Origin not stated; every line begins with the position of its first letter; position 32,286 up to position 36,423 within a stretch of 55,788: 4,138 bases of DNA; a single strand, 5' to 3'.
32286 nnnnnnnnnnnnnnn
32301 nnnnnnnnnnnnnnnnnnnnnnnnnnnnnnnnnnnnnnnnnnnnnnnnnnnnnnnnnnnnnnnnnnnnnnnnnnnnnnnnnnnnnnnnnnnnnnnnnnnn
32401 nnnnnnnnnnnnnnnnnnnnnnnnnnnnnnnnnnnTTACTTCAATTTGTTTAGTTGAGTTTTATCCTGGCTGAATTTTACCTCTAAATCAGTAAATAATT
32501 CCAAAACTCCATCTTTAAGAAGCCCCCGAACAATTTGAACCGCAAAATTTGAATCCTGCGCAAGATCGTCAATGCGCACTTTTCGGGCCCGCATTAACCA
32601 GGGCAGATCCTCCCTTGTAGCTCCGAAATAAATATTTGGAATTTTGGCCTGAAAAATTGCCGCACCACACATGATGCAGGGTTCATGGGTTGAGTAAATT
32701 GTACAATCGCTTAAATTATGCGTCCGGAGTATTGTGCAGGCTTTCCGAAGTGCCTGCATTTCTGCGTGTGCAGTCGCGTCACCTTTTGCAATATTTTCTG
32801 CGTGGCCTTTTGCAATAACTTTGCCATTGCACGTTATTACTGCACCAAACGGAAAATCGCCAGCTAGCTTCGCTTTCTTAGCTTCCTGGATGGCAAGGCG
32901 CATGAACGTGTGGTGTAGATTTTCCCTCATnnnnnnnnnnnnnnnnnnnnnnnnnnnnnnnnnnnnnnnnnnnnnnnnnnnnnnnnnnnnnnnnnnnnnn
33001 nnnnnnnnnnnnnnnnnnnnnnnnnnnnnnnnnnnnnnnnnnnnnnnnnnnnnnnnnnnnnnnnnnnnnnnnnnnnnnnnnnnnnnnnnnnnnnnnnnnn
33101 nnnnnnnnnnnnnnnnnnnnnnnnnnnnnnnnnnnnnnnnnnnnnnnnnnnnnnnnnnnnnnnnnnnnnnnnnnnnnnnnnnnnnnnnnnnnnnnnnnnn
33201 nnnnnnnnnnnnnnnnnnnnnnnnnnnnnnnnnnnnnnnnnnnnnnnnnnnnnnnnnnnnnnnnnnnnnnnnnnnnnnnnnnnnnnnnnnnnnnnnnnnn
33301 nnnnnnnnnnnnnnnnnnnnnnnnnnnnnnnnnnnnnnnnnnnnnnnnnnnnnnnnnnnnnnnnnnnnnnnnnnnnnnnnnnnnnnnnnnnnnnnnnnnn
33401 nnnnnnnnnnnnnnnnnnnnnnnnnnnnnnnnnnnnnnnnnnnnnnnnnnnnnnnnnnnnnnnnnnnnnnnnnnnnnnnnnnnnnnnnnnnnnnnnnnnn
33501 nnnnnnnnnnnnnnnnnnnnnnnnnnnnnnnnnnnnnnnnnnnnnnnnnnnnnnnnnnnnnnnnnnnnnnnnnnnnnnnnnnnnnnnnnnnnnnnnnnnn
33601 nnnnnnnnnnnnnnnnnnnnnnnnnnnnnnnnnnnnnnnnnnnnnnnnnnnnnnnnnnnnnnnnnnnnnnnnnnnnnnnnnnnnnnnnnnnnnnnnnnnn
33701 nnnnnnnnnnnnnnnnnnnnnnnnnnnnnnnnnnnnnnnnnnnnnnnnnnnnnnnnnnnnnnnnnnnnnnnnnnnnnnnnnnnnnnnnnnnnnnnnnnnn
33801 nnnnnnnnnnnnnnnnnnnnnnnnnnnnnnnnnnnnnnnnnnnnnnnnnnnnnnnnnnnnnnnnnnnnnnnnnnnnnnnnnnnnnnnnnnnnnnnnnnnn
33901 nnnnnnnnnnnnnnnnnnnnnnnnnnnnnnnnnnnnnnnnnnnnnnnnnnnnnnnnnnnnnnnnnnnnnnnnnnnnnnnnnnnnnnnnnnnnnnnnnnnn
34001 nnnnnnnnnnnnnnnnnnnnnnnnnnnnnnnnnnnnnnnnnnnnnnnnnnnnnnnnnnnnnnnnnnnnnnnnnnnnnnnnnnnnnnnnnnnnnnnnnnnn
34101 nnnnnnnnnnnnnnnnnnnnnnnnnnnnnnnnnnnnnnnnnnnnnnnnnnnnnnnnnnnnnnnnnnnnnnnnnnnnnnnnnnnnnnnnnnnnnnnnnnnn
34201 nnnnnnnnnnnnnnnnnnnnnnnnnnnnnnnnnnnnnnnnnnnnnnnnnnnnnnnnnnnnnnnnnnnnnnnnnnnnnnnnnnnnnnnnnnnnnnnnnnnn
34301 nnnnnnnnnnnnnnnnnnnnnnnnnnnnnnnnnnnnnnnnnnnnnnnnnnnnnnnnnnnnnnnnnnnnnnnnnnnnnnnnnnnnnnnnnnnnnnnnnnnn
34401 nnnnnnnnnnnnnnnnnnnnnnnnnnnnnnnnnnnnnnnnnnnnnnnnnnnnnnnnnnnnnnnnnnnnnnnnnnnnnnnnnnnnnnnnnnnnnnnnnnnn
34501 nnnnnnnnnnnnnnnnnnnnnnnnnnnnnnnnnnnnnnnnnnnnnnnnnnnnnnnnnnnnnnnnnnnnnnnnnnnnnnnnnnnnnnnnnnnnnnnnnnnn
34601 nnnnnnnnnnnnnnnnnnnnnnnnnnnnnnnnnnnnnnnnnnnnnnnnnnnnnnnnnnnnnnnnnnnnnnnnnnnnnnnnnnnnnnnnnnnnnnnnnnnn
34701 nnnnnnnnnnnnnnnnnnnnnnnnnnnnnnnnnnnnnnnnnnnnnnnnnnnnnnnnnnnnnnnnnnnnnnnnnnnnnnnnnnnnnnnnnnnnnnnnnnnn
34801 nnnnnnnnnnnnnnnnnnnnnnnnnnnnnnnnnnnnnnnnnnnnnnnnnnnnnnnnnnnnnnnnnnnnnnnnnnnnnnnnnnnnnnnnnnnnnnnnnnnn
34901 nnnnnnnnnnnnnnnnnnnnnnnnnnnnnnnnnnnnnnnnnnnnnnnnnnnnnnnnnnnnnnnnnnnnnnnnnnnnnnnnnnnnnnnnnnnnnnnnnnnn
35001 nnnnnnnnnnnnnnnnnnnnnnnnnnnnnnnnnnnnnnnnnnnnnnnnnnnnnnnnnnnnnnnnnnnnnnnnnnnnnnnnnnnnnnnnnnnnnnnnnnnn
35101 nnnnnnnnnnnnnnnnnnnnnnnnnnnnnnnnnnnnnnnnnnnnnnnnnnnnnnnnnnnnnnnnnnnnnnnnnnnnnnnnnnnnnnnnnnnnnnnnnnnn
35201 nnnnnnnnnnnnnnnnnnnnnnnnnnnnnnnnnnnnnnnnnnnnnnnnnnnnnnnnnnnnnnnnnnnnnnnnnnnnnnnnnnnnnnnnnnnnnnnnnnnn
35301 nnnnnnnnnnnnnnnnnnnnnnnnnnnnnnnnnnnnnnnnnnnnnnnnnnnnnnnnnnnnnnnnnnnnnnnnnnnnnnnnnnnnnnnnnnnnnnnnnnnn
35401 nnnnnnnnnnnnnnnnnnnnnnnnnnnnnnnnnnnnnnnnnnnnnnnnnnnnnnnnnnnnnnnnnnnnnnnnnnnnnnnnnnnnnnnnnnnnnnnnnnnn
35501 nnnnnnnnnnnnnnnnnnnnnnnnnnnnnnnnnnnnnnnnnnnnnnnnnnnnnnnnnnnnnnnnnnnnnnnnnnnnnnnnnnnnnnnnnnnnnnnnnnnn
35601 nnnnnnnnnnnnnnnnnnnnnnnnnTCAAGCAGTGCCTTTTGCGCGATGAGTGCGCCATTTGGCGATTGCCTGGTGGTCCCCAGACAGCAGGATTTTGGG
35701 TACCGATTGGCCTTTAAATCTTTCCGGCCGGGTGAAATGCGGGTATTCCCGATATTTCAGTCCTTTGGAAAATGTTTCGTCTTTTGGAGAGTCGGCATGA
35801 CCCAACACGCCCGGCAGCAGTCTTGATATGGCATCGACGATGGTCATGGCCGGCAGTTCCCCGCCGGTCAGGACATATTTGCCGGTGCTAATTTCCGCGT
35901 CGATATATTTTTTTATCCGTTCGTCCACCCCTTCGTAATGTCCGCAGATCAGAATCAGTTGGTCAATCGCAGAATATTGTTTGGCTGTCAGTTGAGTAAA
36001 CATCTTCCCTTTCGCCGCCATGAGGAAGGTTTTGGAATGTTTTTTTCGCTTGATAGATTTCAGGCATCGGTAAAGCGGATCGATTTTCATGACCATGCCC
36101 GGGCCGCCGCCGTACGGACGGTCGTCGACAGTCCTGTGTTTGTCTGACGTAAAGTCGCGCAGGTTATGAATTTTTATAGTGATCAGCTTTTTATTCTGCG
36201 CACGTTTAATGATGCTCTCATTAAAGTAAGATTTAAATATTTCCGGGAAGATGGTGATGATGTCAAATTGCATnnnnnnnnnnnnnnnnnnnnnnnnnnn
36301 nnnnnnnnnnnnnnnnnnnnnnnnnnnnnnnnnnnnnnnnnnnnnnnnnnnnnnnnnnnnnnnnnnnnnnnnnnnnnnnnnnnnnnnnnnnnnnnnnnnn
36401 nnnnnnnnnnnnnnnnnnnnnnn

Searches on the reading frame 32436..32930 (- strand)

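Call 31: search_protein_families(library=pfam, proteins=[window:32436-32930:-], max_evalue=0.00001)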
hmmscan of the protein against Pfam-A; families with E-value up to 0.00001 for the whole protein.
window:32436-32930:- (164 aa): 3 families
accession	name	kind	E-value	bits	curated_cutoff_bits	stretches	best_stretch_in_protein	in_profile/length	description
PF00383.29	dCMP_cyt_deam_1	-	1.5e-27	95.9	25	1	5-103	3-101/102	Cytidine and deoxycytidylate deaminase zinc-binding region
PF14437.12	MafB19-deam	-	2.6e-25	89.4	27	1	6-108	3-105/142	MafB19-like deaminase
PF14439.12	Bd3614-deam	-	1.9e-06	28.2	38.5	1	30-95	13-77/113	Bd3614-like deaminase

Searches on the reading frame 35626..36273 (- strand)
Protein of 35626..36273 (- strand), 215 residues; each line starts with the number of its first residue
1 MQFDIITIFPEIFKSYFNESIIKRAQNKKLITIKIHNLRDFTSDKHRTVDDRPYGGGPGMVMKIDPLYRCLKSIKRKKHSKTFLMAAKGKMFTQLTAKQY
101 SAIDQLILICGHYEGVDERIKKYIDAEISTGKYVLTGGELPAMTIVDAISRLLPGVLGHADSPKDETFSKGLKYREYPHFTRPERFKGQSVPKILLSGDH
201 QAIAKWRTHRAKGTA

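Call 3: search_protein_families(library=pfam, proteins=[window:35626-36273:-], max_evalue=1)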
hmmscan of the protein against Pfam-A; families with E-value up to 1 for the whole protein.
window:35626-36273:- (215 aa): 2 families
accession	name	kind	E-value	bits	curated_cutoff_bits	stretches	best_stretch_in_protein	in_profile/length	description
PF01746.26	tRNA_m1G_MT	-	7.9e-54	182.8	27.3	1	23-211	2-186/195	tRNA (Guanine-1)-methyltransferase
PF01170.24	UPF0020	-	0.049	13.8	22.3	1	24-115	98-193/197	RMKL-like, methyltransferase domain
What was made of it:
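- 35626..36273 (-): trmD, downstream gene. It is now separated from its ancestral promoter-like element by the inserted gene. PF01746 182.8 bits (call 3).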

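Call 43: find_related_loci(query=window:35626-36273:-, collection=genome_contigs, flank=7000)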
Query window:35626-36273:- (215 aa) in genome_contigs; peptide patterns used: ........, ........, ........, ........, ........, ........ (x = any residue, [..] = any of these).
201 stretches matched a pattern; 150 encode a relative of the query (tblastn E <= 1e-3); the best 80 are kept; 80 distinct loci.
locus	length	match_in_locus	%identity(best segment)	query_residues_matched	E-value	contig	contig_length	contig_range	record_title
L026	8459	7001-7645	77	1-215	4e-117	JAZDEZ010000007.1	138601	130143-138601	MAG: Patescibacteria group bacterium isolate MEGAHIT-group-0.176 k141_14148432, whole genome shotgun sequence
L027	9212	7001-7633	77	1-211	3e-117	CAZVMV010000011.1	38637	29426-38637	MAG TPA_asm: uncultured Gammaproteobacteria bacterium isolate SRP173033_co2_263 genome assembly, contig: NODE_325_length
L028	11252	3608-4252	78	1-215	2e-111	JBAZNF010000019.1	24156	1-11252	MAG: Patescibacteria group bacterium isolate SO_2017_LW4_60 scaffold_919_c1_LW137-91_2017, whole genome shotgun sequence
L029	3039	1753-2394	70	1-214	2e-103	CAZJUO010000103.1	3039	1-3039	MAG TPA_asm: uncultured Gammaproteobacteria bacterium isolate SRP141376_co4_277 genome assembly, contig: NODE_54724_leng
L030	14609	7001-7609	71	1-203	4e-98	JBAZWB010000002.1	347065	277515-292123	MAG: Patescibacteria group bacterium isolate SO_2017_GW1_267 NODE_224_length_347065_cov_3.428541_OW334_2017, whole genom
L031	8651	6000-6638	65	1-212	7e-91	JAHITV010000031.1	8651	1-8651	MAG: Patescibacteria group bacterium isolate MM_PC_MetaG.mb.225 MM_PC_MetaG.mb.225_k141_1465273, whole genome shotgun se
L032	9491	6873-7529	59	1-213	5e-85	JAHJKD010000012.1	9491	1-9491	MAG: Patescibacteria group bacterium isolate Modern_marine_rock_biofilm.mb.65 Modern_marine_rock.mb.65_k141_168858, whol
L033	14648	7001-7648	62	1-207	8e-85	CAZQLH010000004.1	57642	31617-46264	MAG TPA_asm: uncultured Candidatus Saccharibacteria bacterium isolate SRP077602_co6_254 genome assembly, contig: NODE_84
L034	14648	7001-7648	58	1-211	2e-84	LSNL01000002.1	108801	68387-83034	MAG: Parcubacteria group bacterium M10-OD1-1 Contig6251, whole genome shotgun sequence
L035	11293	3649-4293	57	1-212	3e-83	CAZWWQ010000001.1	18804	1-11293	MAG TPA_asm: uncultured Bdellovibrionales bacterium isolate binchicken_co291_201 genome assembly, contig: NODE_661_lengt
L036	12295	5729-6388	57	1-214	6e-83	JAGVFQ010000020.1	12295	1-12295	MAG: Patescibacteria group bacterium isolate DeMMO2_29 c_000000056057, whole genome shotgun sequence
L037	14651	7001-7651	59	1-210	2e-82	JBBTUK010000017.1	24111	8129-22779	MAG: Patescibacteria group bacterium isolate H41-bin156_1 H41_bin156_1_000000000017, whole genome shotgun sequence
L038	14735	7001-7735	53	1-212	3e-82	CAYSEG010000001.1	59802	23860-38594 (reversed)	MAG TPA_asm: uncultured Candidatus Saccharibacteria bacterium isolate binchicken_co256_109 genome assembly, contig: NODE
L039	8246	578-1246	56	1-207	2e-80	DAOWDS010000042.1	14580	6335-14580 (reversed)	MAG TPA_asm: Candidatus Moraniibacteriota bacterium isolate CSMAG_1919 CSMAG_1919_k141_4840602_length_14580_cov_10.0000,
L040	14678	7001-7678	55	1-213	1e-80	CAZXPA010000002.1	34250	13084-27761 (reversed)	MAG TPA_asm: uncultured Gammaproteobacteria bacterium isolate SRP167671_co1_190 genome assembly, contig: NODE_1415_lengt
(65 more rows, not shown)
